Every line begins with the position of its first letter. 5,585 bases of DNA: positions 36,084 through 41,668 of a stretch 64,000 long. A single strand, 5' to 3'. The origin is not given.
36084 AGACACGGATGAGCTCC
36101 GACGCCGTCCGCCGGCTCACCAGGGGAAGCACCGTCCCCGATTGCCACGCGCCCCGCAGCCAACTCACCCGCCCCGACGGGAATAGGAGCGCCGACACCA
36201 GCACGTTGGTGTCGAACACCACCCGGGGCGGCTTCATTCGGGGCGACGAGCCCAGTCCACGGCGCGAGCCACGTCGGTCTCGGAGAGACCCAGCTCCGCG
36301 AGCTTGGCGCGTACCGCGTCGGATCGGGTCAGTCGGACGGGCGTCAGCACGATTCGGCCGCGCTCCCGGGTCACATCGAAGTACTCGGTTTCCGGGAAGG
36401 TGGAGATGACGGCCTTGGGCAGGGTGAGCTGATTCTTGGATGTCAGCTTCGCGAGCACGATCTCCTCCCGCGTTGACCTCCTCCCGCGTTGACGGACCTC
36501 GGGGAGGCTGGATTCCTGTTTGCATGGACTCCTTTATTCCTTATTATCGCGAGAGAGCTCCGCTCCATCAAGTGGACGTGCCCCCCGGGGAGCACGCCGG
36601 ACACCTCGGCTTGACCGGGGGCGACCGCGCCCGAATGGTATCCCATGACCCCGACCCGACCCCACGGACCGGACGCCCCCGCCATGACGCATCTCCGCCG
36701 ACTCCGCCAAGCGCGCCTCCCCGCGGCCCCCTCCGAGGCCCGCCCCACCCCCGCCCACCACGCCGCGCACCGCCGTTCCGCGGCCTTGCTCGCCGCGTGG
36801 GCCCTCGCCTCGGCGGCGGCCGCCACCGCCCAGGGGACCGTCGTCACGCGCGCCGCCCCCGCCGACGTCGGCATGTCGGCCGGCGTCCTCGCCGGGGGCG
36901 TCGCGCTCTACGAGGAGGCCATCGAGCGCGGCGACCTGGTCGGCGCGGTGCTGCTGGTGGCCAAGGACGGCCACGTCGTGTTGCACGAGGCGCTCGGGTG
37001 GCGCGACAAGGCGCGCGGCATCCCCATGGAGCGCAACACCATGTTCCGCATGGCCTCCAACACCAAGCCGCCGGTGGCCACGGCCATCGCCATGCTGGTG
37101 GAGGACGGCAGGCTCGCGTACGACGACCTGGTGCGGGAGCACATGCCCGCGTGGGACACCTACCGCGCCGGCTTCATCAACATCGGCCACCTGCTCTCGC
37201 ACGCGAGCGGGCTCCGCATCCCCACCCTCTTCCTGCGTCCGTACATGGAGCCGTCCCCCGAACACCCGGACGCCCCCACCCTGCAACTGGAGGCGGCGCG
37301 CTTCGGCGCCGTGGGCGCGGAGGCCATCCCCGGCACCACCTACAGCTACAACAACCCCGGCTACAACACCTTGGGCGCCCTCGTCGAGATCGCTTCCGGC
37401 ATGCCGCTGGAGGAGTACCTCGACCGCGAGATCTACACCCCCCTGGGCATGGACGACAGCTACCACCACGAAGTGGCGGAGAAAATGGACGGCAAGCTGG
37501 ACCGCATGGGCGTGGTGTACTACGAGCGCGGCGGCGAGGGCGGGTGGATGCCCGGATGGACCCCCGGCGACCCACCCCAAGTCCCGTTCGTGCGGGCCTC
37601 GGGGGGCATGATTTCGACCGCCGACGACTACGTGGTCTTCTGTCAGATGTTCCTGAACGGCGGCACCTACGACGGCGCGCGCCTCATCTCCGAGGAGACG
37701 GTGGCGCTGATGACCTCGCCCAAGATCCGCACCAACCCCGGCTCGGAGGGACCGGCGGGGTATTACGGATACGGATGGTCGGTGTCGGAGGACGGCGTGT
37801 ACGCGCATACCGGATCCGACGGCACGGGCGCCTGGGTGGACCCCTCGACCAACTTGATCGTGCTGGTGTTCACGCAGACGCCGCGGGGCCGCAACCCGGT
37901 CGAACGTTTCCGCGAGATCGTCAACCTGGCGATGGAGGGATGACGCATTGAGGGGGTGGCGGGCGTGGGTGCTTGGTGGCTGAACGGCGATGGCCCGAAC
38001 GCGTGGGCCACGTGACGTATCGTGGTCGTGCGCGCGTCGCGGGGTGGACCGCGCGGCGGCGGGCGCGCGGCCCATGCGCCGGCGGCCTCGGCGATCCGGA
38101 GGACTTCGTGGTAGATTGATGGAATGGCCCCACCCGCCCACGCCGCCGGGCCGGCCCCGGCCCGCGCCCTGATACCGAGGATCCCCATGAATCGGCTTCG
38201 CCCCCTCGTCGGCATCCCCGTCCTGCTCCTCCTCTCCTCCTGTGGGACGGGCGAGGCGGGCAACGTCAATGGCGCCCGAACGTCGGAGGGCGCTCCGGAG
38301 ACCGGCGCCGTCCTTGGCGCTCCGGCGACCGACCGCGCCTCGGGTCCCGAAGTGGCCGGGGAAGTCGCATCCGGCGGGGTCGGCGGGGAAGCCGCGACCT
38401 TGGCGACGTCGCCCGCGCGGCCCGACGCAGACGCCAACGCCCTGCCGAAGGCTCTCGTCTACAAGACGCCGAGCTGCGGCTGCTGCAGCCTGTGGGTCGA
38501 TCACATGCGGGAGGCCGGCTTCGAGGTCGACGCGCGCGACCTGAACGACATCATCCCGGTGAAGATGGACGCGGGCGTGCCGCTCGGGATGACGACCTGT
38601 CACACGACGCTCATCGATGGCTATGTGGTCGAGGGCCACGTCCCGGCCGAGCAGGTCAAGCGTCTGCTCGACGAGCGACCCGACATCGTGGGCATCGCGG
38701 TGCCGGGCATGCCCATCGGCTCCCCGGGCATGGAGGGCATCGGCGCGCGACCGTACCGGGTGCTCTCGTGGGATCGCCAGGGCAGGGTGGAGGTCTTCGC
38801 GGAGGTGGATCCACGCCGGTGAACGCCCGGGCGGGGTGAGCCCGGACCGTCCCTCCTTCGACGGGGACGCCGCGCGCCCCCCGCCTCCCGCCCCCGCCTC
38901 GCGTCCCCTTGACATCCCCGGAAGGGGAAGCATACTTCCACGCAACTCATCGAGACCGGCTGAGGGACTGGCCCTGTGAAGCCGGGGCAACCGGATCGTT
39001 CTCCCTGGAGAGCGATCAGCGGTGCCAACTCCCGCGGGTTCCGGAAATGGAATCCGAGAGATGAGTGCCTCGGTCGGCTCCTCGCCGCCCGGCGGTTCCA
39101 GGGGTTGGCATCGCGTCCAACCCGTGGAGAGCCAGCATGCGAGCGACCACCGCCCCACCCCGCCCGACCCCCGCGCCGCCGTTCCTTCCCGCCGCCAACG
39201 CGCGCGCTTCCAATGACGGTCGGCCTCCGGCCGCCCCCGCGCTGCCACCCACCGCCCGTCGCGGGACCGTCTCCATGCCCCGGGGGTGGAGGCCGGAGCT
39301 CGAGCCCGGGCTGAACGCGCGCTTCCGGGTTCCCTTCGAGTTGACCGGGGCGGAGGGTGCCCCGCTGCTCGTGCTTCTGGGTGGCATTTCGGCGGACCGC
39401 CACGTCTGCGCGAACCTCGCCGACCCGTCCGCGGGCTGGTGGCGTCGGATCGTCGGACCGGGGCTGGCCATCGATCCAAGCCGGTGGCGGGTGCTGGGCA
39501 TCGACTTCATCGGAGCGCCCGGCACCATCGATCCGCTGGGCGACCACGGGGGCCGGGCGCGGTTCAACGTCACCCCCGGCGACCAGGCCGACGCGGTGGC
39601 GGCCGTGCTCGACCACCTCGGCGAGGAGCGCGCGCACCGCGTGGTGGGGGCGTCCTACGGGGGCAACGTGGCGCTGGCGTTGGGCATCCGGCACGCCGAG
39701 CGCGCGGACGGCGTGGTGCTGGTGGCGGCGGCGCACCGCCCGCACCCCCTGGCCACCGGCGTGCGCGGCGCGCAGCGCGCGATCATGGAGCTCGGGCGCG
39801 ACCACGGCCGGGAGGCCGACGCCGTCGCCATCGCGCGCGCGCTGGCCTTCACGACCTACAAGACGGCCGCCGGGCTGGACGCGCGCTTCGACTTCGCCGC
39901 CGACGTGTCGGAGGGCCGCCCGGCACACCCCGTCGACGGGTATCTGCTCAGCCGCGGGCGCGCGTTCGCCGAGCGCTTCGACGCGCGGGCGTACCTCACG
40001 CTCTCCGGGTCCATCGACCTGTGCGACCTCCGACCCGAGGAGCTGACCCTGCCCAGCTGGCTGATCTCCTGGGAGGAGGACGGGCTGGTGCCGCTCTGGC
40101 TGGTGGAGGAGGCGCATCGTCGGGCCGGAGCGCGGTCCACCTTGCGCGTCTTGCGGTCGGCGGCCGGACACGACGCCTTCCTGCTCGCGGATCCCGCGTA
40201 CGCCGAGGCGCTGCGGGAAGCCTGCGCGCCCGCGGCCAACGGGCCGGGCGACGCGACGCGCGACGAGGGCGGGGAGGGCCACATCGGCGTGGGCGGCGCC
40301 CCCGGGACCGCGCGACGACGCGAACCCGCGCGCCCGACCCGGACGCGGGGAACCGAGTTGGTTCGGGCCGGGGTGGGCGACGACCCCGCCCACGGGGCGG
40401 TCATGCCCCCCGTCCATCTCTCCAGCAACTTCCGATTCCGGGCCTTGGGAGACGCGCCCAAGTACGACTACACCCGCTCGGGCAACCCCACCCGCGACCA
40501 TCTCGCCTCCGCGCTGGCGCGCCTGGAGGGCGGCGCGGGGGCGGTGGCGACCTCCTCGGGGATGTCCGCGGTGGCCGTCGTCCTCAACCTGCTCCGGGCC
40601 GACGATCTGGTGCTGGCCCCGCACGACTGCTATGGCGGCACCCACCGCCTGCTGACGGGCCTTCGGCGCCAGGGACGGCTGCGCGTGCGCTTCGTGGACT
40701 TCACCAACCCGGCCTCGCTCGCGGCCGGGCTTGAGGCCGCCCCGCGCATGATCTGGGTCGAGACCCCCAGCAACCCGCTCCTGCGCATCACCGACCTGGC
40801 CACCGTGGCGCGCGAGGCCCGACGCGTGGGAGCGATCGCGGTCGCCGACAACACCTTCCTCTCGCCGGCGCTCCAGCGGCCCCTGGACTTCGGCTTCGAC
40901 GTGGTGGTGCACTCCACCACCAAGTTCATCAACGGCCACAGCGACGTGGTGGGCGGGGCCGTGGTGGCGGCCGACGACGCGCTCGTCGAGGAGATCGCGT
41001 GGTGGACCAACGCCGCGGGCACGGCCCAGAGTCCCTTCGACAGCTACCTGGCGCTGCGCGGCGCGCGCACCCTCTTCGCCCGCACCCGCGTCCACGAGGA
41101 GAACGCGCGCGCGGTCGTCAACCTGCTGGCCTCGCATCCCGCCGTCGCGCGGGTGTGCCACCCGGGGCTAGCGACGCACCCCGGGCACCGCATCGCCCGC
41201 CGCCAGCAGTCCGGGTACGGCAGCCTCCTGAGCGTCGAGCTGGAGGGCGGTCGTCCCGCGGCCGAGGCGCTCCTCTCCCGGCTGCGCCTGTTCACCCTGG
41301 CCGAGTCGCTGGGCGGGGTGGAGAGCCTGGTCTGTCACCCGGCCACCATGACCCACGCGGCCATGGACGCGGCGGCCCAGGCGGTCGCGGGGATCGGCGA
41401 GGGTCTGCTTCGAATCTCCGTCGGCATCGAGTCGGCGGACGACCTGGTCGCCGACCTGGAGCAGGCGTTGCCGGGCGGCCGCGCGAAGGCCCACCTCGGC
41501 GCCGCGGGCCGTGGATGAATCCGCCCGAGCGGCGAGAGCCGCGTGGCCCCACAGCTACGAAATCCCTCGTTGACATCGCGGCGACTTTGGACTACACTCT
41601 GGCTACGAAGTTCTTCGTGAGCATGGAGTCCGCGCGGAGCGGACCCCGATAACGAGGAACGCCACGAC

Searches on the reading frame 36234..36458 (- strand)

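Call 72: search_protein_families(library=pfam, proteins=[window:36234-36458:-], max_evalue=0.01)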
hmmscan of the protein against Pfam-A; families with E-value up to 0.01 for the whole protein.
window:36234-36458:- (74 aa): 1 family
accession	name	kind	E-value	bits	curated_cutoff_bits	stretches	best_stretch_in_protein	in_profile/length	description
PF04014.23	MazE_antitoxin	-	0.002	18.5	24.7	0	3-43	2-45/48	Antidote-toxin recognition MazE, bacterial antitoxin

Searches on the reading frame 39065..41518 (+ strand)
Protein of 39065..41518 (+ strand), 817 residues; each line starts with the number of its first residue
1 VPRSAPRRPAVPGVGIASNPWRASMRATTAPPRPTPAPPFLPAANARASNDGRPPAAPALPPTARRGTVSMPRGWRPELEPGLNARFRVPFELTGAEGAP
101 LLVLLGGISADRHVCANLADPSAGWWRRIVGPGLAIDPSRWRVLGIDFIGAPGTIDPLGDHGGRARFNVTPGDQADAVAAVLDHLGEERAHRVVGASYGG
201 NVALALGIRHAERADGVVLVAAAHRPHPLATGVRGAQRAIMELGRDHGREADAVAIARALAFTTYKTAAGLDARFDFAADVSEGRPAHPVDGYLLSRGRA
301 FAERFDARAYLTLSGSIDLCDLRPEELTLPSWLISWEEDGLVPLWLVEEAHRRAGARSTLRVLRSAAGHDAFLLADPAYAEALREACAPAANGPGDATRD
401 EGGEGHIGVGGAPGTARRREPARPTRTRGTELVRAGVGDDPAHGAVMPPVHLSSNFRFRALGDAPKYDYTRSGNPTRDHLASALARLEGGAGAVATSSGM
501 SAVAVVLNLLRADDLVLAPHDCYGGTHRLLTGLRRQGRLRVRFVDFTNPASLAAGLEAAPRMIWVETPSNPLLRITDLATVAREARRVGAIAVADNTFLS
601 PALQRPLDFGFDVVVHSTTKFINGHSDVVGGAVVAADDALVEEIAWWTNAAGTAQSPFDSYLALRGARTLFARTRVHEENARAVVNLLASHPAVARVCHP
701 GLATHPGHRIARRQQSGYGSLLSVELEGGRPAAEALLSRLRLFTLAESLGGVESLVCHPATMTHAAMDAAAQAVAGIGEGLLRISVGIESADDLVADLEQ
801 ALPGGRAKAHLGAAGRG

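Call 39: search_protein_families(library=pfam, proteins=[window:39065-41518:+], max_evalue=0.001)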
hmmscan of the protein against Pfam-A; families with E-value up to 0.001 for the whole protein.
window:39065-41518:+ (817 aa): 3 families
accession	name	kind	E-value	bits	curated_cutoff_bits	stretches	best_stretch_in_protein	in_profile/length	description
PF01053.26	Cys_Met_Meta_PP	-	1.5e-128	429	27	1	430-802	2-380/381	Cys/Met metabolism PLP-dependent enzyme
PF00561.26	Abhydrolase_1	-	2.1e-13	51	25.8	1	100-229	1-108/245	alpha/beta hydrolase fold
PF12146.15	Hydrolase_4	-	4.1e-07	30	27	1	143-242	34-128/239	Serine aminopeptidase, S33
